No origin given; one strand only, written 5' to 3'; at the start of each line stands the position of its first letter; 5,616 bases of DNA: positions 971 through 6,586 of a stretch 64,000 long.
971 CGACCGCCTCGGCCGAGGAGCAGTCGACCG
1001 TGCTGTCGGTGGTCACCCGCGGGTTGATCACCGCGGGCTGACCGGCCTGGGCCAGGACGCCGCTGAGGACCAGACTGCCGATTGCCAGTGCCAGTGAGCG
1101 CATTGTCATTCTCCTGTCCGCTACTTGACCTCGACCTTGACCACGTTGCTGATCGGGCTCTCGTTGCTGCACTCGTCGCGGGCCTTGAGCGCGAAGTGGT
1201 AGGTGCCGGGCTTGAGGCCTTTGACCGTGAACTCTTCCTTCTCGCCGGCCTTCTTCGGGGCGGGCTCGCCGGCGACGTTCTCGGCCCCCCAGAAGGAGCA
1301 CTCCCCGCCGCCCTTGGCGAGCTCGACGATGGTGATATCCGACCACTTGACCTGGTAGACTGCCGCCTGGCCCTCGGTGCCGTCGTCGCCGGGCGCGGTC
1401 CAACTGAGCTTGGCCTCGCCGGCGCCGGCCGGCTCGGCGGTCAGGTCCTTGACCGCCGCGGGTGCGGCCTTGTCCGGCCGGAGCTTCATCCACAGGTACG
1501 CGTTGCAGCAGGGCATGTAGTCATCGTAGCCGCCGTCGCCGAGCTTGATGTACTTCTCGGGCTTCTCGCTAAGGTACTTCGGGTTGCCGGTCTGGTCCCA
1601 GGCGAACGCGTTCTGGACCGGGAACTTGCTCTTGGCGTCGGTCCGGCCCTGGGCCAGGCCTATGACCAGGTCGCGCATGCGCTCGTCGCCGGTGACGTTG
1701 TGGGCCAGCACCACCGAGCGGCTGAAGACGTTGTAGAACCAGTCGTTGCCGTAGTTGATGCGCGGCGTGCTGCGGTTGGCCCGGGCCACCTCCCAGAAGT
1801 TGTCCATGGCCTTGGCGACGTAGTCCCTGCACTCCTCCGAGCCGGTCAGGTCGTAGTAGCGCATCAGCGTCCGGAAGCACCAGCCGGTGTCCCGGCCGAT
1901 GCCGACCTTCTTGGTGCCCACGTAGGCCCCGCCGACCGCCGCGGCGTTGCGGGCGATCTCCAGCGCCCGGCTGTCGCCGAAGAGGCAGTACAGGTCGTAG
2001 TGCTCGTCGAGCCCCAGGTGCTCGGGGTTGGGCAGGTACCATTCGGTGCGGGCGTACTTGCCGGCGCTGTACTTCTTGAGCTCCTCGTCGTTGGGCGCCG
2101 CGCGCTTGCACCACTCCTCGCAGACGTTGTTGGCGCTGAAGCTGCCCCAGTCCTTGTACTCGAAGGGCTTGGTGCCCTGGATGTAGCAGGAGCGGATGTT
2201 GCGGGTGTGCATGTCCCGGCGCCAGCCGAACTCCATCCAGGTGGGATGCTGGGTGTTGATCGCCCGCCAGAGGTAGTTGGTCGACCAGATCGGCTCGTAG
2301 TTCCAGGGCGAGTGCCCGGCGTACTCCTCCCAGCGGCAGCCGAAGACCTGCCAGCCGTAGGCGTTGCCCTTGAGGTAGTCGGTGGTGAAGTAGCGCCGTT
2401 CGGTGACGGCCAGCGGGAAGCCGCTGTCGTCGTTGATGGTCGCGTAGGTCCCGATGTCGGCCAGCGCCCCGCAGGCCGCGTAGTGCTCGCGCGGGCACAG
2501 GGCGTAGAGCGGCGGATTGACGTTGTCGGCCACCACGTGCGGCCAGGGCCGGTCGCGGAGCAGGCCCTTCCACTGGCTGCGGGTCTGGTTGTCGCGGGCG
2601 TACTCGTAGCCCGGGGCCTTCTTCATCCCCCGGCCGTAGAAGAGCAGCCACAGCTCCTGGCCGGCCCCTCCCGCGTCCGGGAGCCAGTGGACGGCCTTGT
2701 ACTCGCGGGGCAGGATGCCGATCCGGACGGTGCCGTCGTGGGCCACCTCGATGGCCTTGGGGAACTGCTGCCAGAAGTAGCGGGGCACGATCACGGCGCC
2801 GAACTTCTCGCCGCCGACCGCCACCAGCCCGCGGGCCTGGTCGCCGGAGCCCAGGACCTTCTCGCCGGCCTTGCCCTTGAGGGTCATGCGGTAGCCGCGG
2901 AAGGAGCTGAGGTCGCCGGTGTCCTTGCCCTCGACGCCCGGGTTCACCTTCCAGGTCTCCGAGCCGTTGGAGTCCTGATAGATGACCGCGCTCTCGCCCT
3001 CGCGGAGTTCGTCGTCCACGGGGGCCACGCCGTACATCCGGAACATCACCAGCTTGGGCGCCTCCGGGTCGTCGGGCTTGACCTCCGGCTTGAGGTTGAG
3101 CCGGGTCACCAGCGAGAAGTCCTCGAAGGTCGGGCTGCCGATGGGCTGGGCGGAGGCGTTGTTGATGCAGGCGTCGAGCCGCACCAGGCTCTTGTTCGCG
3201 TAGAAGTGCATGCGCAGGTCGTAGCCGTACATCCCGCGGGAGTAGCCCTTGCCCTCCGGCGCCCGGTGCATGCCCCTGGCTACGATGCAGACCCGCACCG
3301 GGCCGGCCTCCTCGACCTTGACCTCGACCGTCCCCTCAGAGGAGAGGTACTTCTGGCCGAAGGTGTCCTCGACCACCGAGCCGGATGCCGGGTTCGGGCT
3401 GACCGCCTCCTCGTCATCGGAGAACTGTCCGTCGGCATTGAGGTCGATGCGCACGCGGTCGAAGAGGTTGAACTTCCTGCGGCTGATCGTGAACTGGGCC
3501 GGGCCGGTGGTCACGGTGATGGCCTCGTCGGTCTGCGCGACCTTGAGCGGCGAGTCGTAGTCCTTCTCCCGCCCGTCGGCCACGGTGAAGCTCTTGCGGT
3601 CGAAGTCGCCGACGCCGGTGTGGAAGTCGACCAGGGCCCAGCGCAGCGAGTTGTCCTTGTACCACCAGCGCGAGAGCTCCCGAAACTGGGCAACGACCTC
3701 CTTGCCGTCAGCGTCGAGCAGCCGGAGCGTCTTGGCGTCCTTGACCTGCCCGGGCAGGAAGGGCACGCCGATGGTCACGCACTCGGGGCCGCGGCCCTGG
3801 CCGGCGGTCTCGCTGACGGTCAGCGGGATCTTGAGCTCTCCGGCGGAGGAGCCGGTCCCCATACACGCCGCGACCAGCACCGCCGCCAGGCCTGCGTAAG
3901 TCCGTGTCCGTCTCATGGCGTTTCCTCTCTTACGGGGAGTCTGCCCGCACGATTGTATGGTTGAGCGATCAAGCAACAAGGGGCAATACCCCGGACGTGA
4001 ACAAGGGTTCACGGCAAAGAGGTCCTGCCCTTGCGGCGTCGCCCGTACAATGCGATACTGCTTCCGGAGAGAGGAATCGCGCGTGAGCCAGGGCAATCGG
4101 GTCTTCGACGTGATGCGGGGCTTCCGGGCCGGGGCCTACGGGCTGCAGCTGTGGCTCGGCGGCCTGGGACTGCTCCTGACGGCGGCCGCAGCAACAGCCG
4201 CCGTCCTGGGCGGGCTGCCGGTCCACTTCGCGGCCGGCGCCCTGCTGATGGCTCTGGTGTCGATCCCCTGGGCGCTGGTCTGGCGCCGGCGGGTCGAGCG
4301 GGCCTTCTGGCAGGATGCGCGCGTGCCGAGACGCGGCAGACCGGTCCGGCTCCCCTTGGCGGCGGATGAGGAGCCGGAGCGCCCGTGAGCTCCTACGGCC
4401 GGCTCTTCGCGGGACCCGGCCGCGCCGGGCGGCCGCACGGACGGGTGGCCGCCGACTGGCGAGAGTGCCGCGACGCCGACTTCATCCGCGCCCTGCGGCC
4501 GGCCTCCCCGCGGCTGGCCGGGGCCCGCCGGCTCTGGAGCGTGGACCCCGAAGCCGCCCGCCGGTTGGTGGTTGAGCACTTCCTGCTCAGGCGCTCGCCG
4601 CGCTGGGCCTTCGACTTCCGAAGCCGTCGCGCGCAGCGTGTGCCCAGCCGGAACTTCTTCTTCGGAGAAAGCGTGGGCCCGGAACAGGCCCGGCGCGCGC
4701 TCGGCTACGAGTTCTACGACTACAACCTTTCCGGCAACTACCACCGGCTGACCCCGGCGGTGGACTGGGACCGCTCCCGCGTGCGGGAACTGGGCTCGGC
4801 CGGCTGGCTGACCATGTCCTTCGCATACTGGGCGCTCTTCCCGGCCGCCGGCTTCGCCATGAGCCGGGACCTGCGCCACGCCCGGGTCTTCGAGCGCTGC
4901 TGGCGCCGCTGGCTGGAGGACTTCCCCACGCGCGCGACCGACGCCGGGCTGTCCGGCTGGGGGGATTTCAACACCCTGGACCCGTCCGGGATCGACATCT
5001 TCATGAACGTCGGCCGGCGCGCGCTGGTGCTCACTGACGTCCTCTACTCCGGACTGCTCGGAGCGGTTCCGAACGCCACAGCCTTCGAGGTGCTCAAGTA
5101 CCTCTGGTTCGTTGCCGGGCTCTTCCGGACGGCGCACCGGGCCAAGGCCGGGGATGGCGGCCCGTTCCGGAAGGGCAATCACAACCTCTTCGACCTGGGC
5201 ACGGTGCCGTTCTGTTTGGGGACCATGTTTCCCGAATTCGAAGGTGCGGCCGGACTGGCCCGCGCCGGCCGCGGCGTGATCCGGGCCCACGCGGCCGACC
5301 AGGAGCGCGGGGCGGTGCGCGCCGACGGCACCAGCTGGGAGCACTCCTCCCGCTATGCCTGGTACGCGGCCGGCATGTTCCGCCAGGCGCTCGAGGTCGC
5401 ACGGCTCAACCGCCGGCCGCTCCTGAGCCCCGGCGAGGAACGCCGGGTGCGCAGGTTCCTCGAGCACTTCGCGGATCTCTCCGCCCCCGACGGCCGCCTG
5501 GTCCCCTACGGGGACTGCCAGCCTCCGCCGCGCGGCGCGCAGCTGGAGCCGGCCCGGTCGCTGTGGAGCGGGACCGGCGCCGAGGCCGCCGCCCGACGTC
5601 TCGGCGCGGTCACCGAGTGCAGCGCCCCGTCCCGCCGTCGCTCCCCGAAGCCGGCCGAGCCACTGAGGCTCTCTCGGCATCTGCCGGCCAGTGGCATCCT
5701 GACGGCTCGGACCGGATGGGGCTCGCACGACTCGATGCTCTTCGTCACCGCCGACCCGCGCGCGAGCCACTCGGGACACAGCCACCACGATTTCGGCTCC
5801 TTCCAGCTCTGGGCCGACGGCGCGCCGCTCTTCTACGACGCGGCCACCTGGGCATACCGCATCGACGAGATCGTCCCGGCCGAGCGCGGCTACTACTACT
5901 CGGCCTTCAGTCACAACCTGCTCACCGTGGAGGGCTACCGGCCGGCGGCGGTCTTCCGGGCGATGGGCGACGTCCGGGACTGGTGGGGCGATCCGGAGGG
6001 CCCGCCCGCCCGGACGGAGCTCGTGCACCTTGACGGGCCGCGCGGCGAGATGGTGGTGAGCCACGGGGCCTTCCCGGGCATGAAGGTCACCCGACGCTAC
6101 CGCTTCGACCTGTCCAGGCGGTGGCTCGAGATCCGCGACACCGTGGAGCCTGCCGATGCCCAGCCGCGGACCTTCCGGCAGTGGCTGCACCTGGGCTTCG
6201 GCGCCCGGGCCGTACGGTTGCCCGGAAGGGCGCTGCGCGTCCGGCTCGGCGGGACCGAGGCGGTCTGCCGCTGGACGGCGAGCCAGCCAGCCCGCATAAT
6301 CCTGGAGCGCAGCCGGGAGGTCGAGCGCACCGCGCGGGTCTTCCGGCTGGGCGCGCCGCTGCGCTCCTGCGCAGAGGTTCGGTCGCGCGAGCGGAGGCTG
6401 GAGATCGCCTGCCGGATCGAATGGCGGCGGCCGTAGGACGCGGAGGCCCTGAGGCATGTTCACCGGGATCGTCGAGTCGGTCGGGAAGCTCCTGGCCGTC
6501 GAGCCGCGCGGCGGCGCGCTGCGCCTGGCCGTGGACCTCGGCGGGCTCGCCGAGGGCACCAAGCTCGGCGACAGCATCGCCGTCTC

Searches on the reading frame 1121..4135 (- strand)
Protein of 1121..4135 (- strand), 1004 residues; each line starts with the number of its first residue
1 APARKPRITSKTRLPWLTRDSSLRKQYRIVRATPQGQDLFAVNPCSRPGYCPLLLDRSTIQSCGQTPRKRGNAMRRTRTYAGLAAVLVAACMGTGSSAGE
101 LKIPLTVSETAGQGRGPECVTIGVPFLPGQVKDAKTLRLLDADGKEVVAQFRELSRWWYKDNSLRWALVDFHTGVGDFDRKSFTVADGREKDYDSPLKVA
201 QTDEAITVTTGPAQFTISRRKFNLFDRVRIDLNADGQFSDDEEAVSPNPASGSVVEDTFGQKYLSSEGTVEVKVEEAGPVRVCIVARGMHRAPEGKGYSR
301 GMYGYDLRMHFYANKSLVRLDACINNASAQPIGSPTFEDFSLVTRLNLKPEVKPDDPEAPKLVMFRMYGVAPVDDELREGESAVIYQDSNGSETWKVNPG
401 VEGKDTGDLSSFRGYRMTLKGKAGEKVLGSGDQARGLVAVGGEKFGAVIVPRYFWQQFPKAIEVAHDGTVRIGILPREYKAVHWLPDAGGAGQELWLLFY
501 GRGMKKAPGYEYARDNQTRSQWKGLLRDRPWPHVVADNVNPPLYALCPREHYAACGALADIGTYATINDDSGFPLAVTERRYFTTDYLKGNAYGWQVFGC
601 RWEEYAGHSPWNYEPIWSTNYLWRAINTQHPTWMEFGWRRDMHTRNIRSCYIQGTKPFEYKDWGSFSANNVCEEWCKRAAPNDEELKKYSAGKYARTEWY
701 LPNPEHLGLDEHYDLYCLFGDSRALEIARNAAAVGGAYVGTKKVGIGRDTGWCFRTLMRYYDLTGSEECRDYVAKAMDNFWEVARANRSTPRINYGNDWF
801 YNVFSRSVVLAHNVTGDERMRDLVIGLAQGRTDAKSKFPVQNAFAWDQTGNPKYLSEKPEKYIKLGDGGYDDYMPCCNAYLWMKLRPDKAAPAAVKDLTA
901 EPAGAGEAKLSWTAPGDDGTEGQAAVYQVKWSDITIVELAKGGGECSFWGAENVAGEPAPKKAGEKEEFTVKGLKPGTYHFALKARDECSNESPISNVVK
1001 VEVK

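Call 83: search_protein_families(library=pfam, proteins=[window:1121-4135:-], max_evalue=0.00001)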
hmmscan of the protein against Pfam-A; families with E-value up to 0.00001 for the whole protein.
window:1121-4135:- (1004 aa): 1 family
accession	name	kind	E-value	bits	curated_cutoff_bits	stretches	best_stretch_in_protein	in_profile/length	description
PF21345.3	PcRGLX_2nd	-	3.3e-14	53.1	23.5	1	198-320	2-118/360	PcRGLX-like protein central beta sandwich domain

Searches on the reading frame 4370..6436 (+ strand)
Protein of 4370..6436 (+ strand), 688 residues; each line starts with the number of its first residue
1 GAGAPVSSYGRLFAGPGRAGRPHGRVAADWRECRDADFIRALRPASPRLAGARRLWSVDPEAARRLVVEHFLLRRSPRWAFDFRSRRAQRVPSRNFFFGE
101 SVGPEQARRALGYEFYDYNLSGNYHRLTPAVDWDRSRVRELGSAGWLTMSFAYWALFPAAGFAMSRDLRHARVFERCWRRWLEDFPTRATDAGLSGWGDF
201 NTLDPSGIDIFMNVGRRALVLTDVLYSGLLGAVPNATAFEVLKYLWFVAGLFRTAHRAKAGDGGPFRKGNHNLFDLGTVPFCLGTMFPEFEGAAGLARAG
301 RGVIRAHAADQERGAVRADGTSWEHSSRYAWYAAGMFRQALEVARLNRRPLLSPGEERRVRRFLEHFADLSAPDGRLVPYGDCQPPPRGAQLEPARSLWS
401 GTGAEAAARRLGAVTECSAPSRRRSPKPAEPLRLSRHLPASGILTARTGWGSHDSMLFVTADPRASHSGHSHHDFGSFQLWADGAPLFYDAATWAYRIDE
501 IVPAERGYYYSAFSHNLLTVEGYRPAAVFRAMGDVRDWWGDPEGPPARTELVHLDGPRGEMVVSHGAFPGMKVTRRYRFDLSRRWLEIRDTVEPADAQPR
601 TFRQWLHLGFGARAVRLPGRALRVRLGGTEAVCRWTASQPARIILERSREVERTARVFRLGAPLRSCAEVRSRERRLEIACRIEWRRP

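Call 83: search_protein_families(library=pfam, proteins=[window:4370-6436:+], max_evalue=0.00001)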
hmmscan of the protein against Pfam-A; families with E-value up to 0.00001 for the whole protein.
window:4370-6436:+ (688 aa): 2 families
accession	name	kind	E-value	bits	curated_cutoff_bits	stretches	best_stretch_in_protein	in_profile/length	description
PF07940.18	Hepar_II_III_C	-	4.5e-14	53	24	1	432-642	3-197/237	Heparinase II/III-like, C-terminal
PF16889.11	Hepar_II_III_N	-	1.5e-07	31.6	22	0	268-385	202-315/340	Heparinase II/III N-terminus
